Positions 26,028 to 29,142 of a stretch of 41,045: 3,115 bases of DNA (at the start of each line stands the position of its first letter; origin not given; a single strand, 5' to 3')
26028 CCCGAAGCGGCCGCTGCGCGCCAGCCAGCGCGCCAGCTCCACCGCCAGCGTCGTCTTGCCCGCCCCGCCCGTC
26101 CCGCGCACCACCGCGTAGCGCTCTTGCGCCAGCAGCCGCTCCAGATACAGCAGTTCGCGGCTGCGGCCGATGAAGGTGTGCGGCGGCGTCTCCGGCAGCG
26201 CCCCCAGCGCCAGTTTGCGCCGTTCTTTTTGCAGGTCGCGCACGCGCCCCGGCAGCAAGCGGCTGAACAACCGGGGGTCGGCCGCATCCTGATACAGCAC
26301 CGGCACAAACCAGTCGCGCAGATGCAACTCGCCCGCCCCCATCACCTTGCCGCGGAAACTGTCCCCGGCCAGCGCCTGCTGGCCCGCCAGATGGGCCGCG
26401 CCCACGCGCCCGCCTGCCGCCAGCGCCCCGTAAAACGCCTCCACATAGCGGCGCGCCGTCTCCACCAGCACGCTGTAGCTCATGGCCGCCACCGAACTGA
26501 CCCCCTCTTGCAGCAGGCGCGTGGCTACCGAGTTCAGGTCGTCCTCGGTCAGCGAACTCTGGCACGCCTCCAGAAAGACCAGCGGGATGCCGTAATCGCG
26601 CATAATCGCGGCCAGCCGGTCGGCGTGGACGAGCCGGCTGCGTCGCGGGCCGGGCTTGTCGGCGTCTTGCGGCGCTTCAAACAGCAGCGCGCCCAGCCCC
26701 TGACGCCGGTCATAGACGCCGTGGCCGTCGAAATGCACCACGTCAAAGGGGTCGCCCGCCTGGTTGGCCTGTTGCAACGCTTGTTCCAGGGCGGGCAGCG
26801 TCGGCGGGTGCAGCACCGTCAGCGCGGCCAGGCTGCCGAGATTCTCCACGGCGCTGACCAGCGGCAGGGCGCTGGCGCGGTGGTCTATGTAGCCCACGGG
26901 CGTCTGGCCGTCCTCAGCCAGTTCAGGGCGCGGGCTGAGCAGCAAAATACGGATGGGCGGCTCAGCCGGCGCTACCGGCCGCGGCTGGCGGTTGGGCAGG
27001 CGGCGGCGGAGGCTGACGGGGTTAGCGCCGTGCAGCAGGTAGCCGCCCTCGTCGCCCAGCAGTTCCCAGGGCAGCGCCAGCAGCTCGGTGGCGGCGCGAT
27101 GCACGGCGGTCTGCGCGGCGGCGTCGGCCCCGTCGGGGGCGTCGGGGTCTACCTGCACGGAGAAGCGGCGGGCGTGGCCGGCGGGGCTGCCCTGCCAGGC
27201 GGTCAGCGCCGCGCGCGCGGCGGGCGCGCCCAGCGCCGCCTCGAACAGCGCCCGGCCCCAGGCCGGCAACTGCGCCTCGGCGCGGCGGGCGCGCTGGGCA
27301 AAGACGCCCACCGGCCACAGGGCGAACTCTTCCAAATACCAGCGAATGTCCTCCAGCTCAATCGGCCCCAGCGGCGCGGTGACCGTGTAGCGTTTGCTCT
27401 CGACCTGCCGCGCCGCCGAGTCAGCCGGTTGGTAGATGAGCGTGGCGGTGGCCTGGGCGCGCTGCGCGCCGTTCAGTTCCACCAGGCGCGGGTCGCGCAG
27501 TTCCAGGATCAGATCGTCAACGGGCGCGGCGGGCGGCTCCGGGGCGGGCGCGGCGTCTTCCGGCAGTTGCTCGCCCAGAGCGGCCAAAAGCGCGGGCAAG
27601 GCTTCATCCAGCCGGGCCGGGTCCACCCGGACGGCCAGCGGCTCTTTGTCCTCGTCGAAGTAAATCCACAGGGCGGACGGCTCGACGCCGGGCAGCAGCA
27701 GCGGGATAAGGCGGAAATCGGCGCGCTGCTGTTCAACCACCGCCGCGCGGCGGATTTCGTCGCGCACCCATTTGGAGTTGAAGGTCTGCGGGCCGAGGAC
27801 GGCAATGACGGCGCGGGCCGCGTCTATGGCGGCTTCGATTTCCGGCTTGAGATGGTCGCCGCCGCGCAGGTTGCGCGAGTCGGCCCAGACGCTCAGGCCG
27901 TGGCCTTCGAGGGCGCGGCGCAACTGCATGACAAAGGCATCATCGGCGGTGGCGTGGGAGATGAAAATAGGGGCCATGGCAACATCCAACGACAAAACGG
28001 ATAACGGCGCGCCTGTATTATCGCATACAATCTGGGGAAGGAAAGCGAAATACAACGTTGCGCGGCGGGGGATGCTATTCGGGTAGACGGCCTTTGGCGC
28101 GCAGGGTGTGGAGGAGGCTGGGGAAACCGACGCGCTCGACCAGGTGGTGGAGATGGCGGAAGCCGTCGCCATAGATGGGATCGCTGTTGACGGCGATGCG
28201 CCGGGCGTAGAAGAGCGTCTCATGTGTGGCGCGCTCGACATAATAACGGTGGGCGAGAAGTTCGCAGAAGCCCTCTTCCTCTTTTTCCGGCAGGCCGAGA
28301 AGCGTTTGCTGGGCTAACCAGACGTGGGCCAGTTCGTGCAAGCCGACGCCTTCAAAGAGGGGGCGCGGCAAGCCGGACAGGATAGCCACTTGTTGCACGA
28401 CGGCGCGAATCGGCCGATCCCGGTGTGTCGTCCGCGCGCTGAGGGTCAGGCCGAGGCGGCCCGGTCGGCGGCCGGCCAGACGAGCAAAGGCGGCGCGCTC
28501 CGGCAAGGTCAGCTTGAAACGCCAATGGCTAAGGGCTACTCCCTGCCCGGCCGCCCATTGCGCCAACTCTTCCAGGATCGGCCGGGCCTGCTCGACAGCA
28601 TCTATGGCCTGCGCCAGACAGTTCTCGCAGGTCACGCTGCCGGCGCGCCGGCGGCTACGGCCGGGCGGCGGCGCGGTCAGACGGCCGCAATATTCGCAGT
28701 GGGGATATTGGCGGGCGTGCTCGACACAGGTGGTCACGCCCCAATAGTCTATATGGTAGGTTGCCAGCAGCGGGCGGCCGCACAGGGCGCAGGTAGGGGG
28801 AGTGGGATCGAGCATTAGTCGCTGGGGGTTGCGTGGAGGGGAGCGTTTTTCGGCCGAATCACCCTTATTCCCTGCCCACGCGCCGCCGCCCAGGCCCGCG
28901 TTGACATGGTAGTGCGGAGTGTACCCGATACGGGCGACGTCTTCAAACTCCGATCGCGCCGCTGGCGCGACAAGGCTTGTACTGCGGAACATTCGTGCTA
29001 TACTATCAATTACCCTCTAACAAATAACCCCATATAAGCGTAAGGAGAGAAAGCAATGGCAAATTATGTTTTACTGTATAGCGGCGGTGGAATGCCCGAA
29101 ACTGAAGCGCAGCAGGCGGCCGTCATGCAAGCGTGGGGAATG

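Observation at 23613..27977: Single-chain TIR + CHAT + STAND NTPase + TPR protein: candidate immune sensor with two enzymatic effector domains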

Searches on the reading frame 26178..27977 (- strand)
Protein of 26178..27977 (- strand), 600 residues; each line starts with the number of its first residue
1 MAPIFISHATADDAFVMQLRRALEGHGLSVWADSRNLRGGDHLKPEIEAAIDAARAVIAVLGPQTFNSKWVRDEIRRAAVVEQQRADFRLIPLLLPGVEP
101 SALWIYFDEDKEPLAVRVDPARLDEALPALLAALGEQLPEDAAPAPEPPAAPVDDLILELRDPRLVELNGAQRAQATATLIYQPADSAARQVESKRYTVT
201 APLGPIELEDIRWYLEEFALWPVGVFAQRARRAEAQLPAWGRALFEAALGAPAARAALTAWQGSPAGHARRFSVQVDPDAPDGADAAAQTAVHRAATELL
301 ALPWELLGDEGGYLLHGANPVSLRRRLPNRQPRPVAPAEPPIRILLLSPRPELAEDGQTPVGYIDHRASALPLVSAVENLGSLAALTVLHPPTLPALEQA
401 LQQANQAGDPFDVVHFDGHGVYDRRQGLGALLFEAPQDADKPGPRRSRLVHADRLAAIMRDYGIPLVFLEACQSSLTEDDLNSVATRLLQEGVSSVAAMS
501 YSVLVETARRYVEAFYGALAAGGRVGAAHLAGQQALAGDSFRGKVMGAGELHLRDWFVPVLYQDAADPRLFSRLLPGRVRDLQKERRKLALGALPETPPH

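Call 39: predict_structure(alignment_id=A2)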
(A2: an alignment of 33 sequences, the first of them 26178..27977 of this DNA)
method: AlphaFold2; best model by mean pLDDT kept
length: 600 residues; sequences in the alignment: 33
mean_pLDDT: 75.6   pTM: 0.71
mean pLDDT of the five models: 75.6, 73.4, 71.4, 70.6, 62.1
residues with pLDDT >= 90: 89; 70-90: 334; 50-70: 120; < 50: 57
segments of 3 or more residues with pLDDT < 50: 35-40, 139-144, 364-368, 422-428, 473-481, 540-547, 593-600
pLDDT, mean of each block of 10 residues (from residue 1): 83 81 80 53 74 89 78 86 86 83 70 64 70 70 50 90 89 92 88 96 73 65 73 78 88 92 82 88 85 82 76 55 84 71 86 81 53 69 81 93 91 80 50 85 82 88 88 43 73 83 63 83 85 71 48 59 84 58 55 41
secondary structure, 60 per line:
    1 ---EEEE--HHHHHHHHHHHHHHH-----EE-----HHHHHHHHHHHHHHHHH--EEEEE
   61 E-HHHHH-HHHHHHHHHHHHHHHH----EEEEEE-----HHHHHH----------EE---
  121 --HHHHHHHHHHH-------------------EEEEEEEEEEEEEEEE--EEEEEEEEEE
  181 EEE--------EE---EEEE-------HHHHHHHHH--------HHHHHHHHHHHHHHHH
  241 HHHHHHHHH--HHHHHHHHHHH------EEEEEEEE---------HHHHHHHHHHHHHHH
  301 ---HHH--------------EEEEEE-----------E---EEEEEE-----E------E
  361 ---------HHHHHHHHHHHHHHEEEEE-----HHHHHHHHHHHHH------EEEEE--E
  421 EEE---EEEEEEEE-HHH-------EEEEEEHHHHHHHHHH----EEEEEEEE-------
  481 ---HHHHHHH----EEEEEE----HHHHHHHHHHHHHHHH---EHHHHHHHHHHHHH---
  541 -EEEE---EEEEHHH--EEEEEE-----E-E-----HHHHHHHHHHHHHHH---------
elements in order: E4-7 H10-24 H37-53 E56-61 H63-67 H69-84 E89-94 H100-105 H123-133 E153-168 E171-183 E197-200 H208-216 H225-249 H252-262 E269-276 H286-300 E321-326 E342-347 H370-383 E384-388 H394-406 E413-417 E420-423 E427-434 E446-451 H452-461 E466-473 H484-490 E495-500 H505-520 H525-537 E542-545 E549-552 E558-563 H577-591

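Call 45: fold_search(model_id=the predicted structure, library=pdb)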
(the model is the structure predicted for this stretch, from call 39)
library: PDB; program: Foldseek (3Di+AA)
matches with E <= 10: 1609; with E <= 0.001: 94
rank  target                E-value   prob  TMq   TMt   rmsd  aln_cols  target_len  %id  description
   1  8tl0_C                3.9e-08  1.00  0.27  0.33  27.6       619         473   14  Structure of activated SAVED-CHAT filament (released 2024-03-06)
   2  8tl0_A                1.7e-07  1.00  0.24  0.30  15.5       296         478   18  Structure of activated SAVED-CHAT filament (released 2024-03-06)
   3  8tl0_I                1.8e-07  1.00  0.26  0.32  15.2       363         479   15  Structure of activated SAVED-CHAT filament (released 2024-03-06)
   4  8rw5                  2.1e-07  1.00  0.29  0.21  23.6       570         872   14  Symmetry expansion of dimeric transmembrane anti-sigma factor DdvA (released 2024-11-06)
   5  8tl0_B                2.3e-07  1.00  0.25  0.31  15.0       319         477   19  Structure of activated SAVED-CHAT filament (released 2024-03-06)
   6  8tl0_D                2.8e-07  1.00  0.23  0.29  15.0       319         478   18  Structure of activated SAVED-CHAT filament (released 2024-03-06)
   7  8rot_A                3.0e-07  1.00  0.32  0.22  21.6       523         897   14  Cryo-EM structure of the transmembrane anti-sigma factor DdvA (released 2024-11-06)
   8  9hn5_A                1.1e-06  1.00  0.31  0.15   9.7       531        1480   11  Cryo-EM structure of human separase bound to phosphorylated SCC1 (100-320 aa) (released 2025-09-03)
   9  9hn4_B                1.3e-06  1.00  0.32  0.16   9.8       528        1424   13  Cryo-EM structure of human separase bound to phosphorylated SCC1 (310-550 aa) (released 2025-09-03)
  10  9hm7                  1.4e-06  1.00  0.33  0.17   8.6       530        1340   11  Cryo-EM structure of apo human separase with the mutation C2029S (released 2025-09-03)
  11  7nj1_A                6.4e-06  1.00  0.33  0.16  21.1       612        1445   12  CryoEM structure of the human Separase-Securin complex (released 2021-08-04)
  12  9hn0_B                7.2e-06  1.00  0.33  0.14   8.2       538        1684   12  Cryo-EM structure of human separase bound to SCC1 (310-550 aa) (released 2025-09-03)
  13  8spo_I                1.0e-05  1.00  0.20  0.32  22.4       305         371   14  Tetramerized activation of MapSPARTA bound with NAD+ (released 2023-08-23)
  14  9mue_B                1.1e-05  1.00  0.18  0.39  13.7       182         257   20  Cryo-EM structure of CRISPR-associated cA4 bound Cat1 Pentagonal filament assembly in the presence of NAD (ADPR modell (released 2025-04-16)
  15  9hvy                  1.8e-05  1.00  0.28  0.14  13.4       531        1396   13  Cryo-EM structure of human separase-SCC1 (1-631) fusion protein (released 2026-01-14)
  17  7uxu_A                2.6e-05  1.00  0.19  0.74   3.7       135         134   23  CryoEM structure of the TIR domain from AbTir in complex with 3AD (released 2022-09-07)
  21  7y84_C                4.4e-05  1.00  0.29  0.27  24.0       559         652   11  CryoEM structure of type III-E CRISPR Craspase gRAMP-crRNA in complex with TPR-CHAT protease (released 2022-12-14)
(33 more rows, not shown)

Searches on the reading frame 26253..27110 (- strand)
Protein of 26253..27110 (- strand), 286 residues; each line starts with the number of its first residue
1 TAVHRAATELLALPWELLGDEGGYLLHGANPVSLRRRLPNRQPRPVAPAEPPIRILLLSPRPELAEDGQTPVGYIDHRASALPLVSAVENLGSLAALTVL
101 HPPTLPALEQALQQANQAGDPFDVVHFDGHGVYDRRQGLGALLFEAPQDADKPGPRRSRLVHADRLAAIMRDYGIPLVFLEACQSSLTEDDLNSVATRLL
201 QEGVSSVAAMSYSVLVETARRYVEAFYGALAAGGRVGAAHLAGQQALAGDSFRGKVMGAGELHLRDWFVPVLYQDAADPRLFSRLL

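Call 70: search_solved_structures(query=A5, max_evalue=10, show_alignments=4)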
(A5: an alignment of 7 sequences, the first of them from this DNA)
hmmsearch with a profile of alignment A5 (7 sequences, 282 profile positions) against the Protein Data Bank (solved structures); distinct sequences matched with E-value up to 10: 1.
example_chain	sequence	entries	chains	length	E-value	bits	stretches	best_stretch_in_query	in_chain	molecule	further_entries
5jqc_A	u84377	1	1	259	1.5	11.1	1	100-129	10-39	Lmo1076 protein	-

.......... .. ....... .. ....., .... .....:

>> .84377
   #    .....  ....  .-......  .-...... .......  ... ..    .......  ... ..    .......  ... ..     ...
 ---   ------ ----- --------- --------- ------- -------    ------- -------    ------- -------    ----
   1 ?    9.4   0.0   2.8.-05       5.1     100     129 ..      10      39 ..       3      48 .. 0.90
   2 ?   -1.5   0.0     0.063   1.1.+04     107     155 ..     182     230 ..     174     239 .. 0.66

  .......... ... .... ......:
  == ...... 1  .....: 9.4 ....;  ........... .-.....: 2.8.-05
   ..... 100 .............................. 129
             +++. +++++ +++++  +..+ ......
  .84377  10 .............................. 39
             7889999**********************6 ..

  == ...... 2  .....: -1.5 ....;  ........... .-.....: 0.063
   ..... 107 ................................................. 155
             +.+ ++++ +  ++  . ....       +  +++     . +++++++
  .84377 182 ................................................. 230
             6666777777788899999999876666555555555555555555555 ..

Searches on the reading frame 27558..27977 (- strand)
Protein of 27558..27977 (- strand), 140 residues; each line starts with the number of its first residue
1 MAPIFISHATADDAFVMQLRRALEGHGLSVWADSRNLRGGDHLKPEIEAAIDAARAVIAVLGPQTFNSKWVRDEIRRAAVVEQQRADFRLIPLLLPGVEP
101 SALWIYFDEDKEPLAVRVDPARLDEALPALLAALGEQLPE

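Call 30: search_solved_structures(query=window:27558-27977:-, max_evalue=0.01, show_alignments=5)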
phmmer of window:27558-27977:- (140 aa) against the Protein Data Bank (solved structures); distinct sequences matched with E-value up to 0.01: 12.
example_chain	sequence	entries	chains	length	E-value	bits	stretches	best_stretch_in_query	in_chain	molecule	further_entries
3h16_A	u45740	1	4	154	9.1e-09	38.7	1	4-126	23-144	TIR protein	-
7uxr_A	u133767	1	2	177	2.4e-07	34.2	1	4-79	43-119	TIR domain protein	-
9mud_K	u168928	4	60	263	3.1e-07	33.8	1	3-96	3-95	Cat1 (CRISPR associated TIR 1) pentagonal filament | Cat1 (CRISPR associated TIR 1) pentagonal filament assembly | Cat1 (CRISPR-associated TIR 1)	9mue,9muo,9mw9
4c7m_A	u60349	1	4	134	1.4e-06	31.7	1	2-82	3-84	Toll/interleukin-1 receptor domain-containing protein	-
4lzp_B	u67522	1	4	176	5.1e-06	29.9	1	4-82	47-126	Putative uncharacterized protein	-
7uwg_A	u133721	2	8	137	7.6e-06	29.3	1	4-81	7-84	Molecular chaperone Tir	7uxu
8g83_A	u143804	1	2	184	1.4e-05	28.4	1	4-78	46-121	NAD(+) hydrolase AbTIR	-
4lqc_A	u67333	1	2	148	1.7e-05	28.2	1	4-82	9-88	TcpB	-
3jrn_A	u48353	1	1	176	8.7e-05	25.9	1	8-104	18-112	AT1G72930 protein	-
6wt6_A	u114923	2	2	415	0.00023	24.5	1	5-100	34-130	Metazoan TIR-STING fusion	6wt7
5ku7_A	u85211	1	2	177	0.0013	22.1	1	15-84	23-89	TIR-NB-LRR type resistance protein RPV1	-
6o0w_A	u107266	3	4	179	0.0035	20.7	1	5-86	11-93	TIR-NB-LRR type resistance protein RUN1 | Disease resistance protein RUN1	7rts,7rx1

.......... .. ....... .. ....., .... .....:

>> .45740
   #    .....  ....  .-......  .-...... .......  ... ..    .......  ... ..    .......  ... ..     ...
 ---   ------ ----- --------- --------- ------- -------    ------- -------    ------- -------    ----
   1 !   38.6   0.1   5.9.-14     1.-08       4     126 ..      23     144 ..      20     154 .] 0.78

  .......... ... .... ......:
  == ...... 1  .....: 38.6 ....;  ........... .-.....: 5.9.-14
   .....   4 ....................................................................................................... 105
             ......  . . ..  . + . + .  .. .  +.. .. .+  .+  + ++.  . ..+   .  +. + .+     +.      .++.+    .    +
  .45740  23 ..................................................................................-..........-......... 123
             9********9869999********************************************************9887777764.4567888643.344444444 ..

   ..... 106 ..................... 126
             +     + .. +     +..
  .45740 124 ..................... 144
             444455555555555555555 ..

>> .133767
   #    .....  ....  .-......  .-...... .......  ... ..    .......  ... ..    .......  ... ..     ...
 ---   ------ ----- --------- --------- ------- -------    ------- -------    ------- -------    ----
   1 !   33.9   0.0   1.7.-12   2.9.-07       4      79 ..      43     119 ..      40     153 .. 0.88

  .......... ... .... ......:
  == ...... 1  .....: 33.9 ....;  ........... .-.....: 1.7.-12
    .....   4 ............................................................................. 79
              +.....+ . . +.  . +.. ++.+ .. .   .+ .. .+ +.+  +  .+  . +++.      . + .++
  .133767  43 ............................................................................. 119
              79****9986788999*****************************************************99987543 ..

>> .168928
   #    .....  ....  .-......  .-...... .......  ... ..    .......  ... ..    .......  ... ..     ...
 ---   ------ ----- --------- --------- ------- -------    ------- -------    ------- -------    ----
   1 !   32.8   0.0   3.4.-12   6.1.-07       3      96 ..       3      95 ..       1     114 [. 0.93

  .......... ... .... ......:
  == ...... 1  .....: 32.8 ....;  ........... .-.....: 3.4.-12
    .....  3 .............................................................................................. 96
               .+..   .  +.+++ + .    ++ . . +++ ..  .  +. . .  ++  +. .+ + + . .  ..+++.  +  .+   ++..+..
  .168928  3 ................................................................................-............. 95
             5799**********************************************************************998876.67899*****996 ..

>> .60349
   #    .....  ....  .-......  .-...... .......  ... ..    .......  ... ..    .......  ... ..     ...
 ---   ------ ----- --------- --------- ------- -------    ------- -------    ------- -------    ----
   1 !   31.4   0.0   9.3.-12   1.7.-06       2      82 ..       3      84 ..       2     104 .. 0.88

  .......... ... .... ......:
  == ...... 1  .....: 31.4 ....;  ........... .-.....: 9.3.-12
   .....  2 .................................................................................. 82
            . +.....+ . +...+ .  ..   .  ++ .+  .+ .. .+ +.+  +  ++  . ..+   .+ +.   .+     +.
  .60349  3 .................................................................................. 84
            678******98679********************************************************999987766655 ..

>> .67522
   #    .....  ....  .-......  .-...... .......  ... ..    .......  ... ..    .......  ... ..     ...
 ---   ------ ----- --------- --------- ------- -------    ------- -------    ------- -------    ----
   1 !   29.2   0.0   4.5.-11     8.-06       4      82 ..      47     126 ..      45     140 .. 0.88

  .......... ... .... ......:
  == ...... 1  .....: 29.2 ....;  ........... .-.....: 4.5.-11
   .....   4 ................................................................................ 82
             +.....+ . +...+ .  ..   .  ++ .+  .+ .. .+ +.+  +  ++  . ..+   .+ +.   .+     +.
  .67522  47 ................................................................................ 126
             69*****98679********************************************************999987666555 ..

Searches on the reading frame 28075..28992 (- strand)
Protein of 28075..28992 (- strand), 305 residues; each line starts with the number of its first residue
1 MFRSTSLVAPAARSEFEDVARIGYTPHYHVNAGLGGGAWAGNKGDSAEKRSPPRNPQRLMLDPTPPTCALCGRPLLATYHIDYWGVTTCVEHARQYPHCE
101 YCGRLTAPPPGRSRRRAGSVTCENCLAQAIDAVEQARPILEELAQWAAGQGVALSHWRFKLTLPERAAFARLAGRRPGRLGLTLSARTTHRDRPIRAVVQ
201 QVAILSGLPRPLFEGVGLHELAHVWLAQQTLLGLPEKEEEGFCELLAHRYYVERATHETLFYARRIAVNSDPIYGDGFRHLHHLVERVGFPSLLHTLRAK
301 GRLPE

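Call 9: search_protein_families(library=pfam, proteins=[window:28075-28992:-], max_evalue=0.001)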
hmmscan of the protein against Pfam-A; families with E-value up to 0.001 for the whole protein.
window:28075-28992:- (305 aa): 1 family
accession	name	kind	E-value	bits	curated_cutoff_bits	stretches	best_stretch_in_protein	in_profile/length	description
PF12315.14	DA1-like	-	1.3e-13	51.3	25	1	188-251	67-131/213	Protein DA1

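Call 61: find_related_loci(query=window:28075-28992:-, collection=metagenome_contigs, flank=10000)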
Query window:28075-28992:- (305 aa) in metagenome_contigs; peptide patterns used: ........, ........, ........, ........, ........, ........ (x = any residue, [..] = any of these).
179 stretches matched a pattern; 91 encode a relative of the query (tblastn E <= 1e-3); the best 80 are kept; 80 distinct loci.
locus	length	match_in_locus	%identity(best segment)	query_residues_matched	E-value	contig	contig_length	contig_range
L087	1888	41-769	43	66-305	1e-59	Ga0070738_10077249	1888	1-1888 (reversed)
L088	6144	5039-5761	44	66-304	1e-56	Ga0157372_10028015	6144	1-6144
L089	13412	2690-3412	44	66-304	1e-56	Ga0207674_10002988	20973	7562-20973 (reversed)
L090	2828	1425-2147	44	66-304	9e-56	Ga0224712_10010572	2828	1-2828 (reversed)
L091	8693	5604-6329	41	66-304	5e-53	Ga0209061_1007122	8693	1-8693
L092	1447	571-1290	36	68-304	2e-39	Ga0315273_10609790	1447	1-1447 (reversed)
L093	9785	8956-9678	32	68-304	2e-32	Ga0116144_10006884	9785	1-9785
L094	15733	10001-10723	32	68-304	3e-31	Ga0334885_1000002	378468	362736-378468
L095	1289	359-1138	28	49-304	9e-31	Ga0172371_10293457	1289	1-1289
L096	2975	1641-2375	29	66-305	1e-29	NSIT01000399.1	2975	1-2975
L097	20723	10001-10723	32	68-304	3e-31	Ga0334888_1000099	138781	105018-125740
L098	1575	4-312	50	202-304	2e-28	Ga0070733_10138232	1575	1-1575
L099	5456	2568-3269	30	68-298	7e-27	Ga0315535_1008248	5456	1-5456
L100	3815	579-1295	28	67-301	4e-25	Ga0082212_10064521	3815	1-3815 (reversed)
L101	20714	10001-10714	23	66-297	4e-23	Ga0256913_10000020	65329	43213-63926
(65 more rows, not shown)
